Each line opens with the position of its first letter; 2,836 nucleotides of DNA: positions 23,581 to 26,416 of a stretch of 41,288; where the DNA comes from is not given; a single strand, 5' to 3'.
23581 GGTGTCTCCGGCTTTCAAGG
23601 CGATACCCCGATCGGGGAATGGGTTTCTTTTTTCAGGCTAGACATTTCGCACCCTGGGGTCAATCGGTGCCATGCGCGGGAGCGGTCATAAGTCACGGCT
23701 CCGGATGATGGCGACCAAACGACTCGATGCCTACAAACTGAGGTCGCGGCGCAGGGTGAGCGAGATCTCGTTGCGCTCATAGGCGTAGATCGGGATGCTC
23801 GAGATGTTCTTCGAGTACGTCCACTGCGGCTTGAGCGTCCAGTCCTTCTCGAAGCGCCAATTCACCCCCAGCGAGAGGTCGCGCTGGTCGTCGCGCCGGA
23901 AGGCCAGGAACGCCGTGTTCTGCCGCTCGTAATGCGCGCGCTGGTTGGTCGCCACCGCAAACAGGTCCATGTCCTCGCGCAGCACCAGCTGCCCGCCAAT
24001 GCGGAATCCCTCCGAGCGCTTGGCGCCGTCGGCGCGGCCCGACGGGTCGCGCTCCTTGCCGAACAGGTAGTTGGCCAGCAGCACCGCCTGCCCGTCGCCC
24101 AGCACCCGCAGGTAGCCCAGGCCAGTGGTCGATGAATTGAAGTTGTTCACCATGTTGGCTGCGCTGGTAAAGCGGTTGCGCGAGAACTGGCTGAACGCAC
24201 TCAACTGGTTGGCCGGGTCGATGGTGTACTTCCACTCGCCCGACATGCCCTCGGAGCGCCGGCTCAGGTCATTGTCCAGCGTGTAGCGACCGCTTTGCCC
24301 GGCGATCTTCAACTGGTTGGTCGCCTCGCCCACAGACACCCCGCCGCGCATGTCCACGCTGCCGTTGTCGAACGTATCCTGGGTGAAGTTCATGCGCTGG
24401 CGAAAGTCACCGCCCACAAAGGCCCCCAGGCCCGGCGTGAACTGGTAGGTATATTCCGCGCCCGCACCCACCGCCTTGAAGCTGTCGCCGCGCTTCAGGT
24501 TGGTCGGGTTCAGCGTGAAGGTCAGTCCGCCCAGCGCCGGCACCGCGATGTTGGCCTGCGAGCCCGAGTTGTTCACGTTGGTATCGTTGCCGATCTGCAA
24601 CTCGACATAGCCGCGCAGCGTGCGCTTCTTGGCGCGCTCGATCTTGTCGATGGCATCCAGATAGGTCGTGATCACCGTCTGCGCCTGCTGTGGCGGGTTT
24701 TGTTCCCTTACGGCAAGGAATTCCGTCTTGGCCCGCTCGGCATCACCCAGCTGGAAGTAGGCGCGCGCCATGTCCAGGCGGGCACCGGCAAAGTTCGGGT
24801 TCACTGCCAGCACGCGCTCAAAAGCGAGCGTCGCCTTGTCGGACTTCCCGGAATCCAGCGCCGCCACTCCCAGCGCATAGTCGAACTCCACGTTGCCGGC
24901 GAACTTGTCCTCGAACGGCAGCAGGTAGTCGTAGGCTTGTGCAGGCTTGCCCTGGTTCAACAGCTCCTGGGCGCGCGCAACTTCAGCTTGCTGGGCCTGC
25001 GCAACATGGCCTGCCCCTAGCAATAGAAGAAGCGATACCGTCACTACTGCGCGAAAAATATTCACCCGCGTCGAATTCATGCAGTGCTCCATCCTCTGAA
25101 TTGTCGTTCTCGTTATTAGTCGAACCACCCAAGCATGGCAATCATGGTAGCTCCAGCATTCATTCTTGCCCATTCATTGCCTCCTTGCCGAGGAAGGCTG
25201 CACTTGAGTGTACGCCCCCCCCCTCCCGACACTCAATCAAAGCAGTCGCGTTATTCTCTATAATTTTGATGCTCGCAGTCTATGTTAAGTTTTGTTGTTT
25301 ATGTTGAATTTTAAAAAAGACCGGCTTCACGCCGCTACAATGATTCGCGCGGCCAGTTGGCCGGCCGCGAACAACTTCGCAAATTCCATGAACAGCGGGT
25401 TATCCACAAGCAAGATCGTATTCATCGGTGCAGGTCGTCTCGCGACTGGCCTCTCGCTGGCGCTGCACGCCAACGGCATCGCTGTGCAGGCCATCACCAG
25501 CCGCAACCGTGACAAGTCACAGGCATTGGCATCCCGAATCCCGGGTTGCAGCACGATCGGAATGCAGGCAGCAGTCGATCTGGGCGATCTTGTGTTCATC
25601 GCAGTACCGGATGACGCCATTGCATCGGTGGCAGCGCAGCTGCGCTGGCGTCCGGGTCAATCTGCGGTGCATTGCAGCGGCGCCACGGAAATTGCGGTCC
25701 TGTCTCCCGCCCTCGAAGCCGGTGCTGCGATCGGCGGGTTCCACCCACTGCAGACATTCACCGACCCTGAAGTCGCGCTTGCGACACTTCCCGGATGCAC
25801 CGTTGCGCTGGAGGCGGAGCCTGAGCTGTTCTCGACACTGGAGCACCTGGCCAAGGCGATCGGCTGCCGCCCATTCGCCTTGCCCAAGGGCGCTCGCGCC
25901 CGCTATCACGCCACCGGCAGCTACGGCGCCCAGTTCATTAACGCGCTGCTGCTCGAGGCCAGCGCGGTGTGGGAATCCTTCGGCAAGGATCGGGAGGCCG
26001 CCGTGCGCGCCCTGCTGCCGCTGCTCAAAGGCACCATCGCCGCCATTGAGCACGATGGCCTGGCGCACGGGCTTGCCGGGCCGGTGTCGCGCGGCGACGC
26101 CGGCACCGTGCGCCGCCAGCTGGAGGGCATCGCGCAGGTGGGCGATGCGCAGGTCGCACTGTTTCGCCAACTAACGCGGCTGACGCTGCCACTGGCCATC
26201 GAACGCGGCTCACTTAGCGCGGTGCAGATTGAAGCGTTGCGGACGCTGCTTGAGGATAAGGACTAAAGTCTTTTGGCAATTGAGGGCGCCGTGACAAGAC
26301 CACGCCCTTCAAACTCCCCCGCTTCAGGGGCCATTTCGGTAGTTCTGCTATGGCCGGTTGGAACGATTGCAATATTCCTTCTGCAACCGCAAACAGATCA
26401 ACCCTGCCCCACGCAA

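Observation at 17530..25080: Putative Slam / type XI secretion pair with an atypical giant non-lipoprotein cargo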

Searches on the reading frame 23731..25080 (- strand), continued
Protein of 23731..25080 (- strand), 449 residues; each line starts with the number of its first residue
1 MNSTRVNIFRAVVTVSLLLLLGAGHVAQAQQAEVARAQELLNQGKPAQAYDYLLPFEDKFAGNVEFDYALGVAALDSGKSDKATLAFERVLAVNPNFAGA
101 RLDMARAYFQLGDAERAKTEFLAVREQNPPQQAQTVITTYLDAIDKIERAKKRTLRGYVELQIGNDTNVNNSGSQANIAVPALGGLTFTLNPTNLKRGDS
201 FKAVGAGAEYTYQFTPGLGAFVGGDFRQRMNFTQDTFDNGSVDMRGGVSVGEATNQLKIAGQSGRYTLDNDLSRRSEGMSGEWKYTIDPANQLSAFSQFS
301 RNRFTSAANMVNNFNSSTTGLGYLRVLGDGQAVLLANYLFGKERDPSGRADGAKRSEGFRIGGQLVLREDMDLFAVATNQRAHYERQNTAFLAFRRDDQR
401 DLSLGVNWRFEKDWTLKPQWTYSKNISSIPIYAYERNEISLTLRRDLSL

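Call 99: search_solved_structures(query=L076:11291-12115:+, max_evalue=10, show_alignments=2)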
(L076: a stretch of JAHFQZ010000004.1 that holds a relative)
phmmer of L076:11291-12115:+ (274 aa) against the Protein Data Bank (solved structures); distinct sequences matched with E-value up to 10: 8.
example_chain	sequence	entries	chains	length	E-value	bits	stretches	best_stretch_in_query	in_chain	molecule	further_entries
5ix9_A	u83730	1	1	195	0.00079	22.1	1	29-101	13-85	Antifreeze protein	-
6rue_C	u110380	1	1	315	0.36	13.4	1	153-205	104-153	L-asparaginase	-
6rue_B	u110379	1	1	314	0.37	13.4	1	153-205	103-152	L-asparaginase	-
6rue_A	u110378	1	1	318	0.37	13.4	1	153-205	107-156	L-asparaginase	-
6rue_D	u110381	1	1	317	0.37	13.4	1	153-205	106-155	L-asparaginase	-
6syh_A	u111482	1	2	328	0.39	13.3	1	153-205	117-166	L-asparaginase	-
6rud_A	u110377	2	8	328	0.39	13.3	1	153-205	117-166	L-asparaginase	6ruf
1wsa_A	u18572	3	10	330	0.39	13.3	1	153-205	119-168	ASPARAGINE AMIDOHYDROLASE | L-asparaginase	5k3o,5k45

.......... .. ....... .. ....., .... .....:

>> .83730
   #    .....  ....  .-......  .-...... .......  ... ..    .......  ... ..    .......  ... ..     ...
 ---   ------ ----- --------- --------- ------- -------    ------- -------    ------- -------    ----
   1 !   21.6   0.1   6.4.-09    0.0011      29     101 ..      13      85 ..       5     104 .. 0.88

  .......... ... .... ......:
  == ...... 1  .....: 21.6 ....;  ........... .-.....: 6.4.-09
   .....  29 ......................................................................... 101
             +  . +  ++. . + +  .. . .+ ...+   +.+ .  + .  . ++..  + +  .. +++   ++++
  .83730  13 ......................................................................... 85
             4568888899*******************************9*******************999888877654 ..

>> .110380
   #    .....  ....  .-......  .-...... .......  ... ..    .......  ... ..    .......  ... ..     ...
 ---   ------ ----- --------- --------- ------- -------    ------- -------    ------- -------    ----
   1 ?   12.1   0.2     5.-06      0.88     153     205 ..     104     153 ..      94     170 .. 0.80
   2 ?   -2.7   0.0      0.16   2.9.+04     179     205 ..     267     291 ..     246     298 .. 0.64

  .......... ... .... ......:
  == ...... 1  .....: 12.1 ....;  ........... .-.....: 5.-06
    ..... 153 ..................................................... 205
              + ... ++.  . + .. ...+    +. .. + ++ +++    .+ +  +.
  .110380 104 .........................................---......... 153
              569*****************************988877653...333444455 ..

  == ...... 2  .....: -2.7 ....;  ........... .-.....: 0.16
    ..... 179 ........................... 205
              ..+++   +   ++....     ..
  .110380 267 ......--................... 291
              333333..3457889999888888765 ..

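Call 106: search_protein_families(library=ncbifam, proteins=[L076:11291-12115:+, L075:11344-13998:+], max_evalue=1)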
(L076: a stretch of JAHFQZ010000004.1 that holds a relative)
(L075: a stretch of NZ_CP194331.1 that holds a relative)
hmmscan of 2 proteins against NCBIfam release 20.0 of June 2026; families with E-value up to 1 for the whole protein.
L076:11291-12115:+ (274 aa): 4 families
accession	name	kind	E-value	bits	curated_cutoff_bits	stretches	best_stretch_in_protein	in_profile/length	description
NF047849.1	Lsa33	exception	2.5e-09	36.7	420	1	28-150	25-146/310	surface adhesin Lsa33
NF033682.1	retention_LapA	subfamily_domain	2.9e-09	37.3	50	1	33-96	5-68/145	retention module-containing protein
NF033165.1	lipo_LipL45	exception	0.00016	20.8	350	1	34-147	42-151/391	lipoprotein LipL45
NF041514.1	Legion_RtxA_N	exception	0.026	14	500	1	30-85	6-60/335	enhanced entry virulence factor RtxA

L075:11344-13998:+ (885 aa): 4 families
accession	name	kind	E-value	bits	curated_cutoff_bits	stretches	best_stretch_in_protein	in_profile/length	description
NF047849.1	Lsa33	exception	1.1e-08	34.6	420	1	32-149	30-145/310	surface adhesin Lsa33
NF033682.1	retention_LapA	subfamily_domain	4.5e-08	33.4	50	1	31-95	3-67/145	retention module-containing protein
NF033165.1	lipo_LipL45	exception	2.5e-05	23.5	350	1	31-147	39-151/391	lipoprotein LipL45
NF002899.0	PRK03449.1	equivalog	0.44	9.6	276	1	208-268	254-317/359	membrane protein insertase YidC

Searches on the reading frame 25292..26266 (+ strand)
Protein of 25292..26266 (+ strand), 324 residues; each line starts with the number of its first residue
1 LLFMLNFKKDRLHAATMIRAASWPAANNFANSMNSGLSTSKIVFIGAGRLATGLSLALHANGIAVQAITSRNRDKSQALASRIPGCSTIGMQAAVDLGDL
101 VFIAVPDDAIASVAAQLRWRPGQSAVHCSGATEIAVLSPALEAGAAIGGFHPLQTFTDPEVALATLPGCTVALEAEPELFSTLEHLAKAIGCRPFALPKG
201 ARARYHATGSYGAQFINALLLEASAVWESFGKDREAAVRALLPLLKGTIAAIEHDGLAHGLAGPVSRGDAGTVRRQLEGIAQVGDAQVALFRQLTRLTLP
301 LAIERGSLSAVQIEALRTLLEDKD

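Call 8: search_protein_families(library=pfam, proteins=[window:25292-26266:+], max_evalue=0.001)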
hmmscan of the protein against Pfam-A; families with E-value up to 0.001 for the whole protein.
window:25292-26266:+ (324 aa): 4 families
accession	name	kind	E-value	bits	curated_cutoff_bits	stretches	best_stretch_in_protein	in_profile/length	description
PF10728.14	DUF2520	-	9.3e-25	87.2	25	1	169-296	1-123/125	Domain of unknown function (DUF2520)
PF10727.15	Rossmann-like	-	1.4e-11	44.7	23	1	41-152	16-131/131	Rossmann-like domain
PF03807.23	F420_oxidored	-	6.9e-11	43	21.6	1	41-118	1-81/94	NADP oxidoreductase coenzyme F420-dependent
PF01488.26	Shikimate_DH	-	4.2e-06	27.3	24.3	1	30-104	3-82/138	Shikimate / quinate 5-dehydrogenase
